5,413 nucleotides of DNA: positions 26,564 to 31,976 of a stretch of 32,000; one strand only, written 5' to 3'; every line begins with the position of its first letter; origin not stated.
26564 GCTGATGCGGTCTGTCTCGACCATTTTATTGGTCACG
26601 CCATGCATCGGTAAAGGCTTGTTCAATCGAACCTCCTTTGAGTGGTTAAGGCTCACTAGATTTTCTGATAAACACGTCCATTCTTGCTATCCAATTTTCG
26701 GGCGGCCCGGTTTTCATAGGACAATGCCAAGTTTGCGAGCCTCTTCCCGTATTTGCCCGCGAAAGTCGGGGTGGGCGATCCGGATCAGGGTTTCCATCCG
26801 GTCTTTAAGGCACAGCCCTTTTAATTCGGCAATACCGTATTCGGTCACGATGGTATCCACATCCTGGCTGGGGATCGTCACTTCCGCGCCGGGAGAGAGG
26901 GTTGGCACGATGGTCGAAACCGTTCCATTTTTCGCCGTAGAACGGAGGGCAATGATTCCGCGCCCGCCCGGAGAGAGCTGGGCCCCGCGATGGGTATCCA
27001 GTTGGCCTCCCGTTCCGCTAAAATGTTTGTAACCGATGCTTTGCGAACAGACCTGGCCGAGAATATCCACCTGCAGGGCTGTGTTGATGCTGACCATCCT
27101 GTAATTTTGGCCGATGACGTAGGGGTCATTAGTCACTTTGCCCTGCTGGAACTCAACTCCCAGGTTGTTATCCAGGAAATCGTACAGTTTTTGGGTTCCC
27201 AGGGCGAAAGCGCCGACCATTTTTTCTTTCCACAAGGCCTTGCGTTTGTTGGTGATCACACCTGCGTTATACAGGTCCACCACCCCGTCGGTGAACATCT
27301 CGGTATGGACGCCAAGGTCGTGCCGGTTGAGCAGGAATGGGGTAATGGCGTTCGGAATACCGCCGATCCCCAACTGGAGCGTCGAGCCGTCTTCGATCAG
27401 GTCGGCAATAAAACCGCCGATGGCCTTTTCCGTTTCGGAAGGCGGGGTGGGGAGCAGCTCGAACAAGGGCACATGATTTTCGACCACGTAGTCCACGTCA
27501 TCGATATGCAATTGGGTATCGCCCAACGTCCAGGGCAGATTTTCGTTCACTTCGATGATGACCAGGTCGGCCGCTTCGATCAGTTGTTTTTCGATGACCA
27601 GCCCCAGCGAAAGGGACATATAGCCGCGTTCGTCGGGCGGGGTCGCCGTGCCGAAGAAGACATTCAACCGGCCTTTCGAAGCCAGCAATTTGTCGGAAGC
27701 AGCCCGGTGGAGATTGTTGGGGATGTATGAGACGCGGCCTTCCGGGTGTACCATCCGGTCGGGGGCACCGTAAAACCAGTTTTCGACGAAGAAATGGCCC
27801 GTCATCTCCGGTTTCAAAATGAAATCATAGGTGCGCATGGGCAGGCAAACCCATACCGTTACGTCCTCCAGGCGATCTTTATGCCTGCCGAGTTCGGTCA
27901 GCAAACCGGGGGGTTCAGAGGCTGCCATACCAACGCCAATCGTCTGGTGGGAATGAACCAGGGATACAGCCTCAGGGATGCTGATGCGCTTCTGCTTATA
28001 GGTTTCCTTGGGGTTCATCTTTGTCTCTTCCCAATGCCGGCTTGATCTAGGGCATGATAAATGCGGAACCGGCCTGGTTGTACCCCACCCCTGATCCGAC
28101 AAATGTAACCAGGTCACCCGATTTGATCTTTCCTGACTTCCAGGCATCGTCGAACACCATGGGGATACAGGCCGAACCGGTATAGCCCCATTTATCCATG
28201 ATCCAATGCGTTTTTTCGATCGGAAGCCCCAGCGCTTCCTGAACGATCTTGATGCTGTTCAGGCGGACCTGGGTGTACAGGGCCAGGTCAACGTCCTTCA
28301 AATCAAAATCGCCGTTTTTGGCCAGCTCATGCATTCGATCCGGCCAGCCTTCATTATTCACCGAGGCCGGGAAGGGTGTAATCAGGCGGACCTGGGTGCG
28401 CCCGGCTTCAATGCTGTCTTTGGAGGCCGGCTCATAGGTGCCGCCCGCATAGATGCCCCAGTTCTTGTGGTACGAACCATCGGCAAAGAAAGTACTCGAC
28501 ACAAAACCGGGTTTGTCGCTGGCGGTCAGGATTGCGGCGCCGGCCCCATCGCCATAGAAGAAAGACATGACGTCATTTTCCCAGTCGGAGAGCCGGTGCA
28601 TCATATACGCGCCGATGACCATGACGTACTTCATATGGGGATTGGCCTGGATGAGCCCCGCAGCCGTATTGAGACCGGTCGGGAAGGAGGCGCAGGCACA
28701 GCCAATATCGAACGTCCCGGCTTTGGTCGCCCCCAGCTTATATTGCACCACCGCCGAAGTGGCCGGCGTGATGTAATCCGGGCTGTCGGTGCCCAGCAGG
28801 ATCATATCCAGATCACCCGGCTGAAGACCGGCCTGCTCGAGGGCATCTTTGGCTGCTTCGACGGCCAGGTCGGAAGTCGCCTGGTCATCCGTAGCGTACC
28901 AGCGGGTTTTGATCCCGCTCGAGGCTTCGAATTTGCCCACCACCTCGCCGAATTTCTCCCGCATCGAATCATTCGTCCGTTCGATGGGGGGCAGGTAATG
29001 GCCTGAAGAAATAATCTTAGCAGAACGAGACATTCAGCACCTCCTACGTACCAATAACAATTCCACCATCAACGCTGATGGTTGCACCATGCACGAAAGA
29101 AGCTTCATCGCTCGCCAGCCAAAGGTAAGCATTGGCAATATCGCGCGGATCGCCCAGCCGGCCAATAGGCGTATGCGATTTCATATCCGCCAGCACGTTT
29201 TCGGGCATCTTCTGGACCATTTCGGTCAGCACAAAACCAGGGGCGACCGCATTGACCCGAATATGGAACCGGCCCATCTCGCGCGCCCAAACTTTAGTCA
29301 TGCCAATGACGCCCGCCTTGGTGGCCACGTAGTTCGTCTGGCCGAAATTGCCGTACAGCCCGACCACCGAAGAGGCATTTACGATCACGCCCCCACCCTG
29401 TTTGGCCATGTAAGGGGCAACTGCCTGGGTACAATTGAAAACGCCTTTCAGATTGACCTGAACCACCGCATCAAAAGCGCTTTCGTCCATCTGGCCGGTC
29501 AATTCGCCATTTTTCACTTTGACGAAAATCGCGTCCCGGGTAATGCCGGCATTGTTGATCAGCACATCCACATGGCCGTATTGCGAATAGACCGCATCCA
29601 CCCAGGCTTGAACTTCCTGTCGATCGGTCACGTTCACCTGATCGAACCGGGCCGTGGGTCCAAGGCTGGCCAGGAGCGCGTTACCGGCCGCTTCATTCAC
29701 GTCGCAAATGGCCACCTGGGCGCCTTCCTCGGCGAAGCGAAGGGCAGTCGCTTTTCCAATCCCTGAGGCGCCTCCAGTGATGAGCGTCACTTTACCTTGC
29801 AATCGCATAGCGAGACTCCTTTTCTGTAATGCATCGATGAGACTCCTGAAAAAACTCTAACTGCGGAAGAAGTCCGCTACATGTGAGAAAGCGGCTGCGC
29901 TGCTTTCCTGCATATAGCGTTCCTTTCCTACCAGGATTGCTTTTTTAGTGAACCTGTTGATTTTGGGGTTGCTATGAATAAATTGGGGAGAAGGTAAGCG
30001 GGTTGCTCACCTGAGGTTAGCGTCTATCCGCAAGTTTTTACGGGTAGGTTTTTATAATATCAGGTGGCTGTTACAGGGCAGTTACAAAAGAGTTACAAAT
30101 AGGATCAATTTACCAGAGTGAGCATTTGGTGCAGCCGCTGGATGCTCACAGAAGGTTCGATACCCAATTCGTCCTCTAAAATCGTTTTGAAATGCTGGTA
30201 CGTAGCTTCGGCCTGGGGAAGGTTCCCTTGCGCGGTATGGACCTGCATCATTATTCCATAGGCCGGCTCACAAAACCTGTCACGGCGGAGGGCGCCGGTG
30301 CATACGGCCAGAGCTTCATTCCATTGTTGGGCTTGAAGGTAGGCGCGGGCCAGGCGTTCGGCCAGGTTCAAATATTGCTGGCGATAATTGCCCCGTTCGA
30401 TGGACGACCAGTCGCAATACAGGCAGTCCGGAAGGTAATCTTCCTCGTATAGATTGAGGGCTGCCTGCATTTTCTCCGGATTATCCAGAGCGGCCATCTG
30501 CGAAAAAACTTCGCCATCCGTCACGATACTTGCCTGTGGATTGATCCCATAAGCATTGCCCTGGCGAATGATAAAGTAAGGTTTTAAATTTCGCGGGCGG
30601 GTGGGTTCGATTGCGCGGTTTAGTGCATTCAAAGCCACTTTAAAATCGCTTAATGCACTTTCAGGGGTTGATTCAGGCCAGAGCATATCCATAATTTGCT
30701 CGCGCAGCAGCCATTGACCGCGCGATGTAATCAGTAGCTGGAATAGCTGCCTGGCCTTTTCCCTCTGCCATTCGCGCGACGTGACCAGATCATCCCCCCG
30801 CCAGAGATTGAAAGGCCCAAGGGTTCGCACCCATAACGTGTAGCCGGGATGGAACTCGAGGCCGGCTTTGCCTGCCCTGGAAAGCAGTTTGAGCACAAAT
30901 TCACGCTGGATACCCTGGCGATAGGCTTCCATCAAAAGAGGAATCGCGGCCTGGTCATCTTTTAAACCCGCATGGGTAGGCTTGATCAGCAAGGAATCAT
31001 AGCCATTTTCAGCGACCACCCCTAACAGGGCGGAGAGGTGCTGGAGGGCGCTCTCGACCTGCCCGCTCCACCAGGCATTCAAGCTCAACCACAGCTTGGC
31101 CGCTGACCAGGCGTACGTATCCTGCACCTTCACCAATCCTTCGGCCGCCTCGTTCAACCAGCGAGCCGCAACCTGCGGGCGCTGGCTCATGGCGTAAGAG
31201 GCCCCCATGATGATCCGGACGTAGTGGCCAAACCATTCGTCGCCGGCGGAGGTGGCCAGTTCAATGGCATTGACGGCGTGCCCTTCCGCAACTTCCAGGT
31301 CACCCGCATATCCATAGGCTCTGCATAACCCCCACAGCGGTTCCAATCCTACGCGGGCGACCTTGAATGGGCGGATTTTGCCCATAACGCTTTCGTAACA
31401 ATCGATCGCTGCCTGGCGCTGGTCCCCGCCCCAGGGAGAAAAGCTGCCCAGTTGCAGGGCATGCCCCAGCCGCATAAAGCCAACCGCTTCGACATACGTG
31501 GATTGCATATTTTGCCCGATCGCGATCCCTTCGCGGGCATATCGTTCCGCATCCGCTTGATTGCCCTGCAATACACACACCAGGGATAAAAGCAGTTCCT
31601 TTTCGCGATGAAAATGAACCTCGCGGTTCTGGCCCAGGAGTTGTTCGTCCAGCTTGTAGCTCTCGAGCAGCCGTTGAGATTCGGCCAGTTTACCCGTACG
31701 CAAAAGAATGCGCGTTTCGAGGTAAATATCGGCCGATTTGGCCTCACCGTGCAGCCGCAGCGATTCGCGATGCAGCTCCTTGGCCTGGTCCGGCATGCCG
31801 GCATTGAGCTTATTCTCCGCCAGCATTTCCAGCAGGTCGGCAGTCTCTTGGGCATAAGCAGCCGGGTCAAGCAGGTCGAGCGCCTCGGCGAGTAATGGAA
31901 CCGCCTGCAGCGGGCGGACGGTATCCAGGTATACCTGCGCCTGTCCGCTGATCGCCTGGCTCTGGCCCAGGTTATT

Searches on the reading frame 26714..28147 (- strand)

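Call 72: search_protein_families(library=pfam, proteins=[window:26714-28147:-], max_evalue=0.001)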
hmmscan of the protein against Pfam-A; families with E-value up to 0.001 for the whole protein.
window:26714-28147:- (477 aa): 2 families
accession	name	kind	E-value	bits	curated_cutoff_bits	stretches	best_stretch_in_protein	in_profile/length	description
PF13336.12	AcetylCoA_hyd_C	-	1.5e-61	207.3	23.7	1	317-470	1-154/154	Acetyl-CoA hydrolase/transferase C-terminal domain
PF02550.21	AcetylCoA_hydro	-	8.4e-18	65.5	24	1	47-225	2-190/198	Acetyl-CoA hydrolase/transferase N-terminal domain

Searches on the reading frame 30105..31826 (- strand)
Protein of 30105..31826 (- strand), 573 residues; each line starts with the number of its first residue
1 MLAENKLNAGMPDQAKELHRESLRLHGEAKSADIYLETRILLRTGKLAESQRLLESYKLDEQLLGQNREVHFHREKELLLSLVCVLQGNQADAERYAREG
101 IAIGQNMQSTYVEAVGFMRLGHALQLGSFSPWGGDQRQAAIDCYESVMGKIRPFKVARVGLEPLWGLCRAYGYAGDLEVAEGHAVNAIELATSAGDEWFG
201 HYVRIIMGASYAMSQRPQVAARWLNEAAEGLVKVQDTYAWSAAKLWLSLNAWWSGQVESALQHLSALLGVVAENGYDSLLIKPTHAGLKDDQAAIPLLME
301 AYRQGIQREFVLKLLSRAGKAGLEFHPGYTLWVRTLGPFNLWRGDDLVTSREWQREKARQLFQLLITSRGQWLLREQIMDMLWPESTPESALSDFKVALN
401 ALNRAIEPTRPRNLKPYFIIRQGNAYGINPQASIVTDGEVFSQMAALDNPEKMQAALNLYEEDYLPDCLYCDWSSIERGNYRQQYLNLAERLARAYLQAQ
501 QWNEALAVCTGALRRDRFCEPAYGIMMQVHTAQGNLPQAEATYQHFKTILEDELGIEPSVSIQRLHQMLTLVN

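Call 72: search_protein_families(library=pfam, proteins=[window:30105-31826:-], max_evalue=0.001)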
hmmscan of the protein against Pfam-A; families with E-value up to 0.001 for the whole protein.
window:30105-31826:- (573 aa): 3 families
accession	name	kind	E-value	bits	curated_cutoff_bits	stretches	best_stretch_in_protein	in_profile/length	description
PF03704.23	BTAD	-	3.9e-14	53.7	22.1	1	451-568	27-144/146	Bacterial transcriptional activator domain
PF14559.12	TPR_19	-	1.9e-06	28.5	25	0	497-544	2-49/68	Tetratricopeptide repeat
PF13424.12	TPR_12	-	0.00011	22.8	30.1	0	165-229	7-73/77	Tetratricopeptide repeat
